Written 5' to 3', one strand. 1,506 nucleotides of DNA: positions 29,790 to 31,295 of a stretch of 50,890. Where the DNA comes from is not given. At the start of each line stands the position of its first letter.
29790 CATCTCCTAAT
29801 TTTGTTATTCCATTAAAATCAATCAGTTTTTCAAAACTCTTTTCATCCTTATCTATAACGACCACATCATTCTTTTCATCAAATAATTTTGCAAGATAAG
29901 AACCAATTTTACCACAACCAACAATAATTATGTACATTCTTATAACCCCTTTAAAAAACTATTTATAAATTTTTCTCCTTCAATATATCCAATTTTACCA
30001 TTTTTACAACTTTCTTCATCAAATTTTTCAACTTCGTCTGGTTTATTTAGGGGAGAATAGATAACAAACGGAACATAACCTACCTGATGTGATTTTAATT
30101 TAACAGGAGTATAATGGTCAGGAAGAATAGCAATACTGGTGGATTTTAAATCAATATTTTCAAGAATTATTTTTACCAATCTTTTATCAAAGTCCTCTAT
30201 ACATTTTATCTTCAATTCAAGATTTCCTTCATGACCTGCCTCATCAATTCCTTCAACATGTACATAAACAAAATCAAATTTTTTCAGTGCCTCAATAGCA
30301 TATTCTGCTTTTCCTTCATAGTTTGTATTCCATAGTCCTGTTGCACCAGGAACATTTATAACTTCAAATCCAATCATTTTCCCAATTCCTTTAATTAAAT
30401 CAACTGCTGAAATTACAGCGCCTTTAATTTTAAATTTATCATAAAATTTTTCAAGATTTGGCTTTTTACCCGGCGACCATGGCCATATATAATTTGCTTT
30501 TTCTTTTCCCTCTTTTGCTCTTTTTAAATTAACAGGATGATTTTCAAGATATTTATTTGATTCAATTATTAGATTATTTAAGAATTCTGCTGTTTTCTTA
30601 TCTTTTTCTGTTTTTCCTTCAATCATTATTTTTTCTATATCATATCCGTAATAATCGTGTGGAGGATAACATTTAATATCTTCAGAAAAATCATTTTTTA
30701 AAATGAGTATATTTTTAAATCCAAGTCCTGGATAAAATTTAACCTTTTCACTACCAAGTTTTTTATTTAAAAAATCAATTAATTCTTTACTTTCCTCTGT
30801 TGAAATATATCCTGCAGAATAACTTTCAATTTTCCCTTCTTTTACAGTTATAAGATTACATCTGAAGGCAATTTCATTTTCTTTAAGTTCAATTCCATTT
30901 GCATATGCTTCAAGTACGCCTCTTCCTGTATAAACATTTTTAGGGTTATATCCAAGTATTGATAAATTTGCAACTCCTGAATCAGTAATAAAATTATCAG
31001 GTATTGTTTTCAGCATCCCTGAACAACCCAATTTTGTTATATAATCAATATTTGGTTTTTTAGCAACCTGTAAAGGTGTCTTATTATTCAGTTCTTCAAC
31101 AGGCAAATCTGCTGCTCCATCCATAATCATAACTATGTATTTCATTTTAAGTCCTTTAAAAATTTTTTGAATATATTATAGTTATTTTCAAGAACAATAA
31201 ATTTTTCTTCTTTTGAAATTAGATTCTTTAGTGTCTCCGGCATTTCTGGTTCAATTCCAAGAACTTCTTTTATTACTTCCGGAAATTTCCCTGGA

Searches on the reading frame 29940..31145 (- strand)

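Call 58: search_protein_families(library=pfam, proteins=[window:29940-31145:-], max_evalue=0.00001)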
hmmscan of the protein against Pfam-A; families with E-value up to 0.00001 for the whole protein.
window:29940-31145:- (401 aa): 2 families
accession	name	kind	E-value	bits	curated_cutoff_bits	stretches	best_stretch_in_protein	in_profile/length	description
PF10143.14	PhosphMutase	-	3.4e-52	177.2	21.5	1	39-206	3-170/170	2,3-bisphosphoglycerate-independent phosphoglycerate mutase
PF01676.23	Metalloenzyme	-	3.2e-50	171.4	24.3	1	1-392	1-244/252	Metalloenzyme superfamily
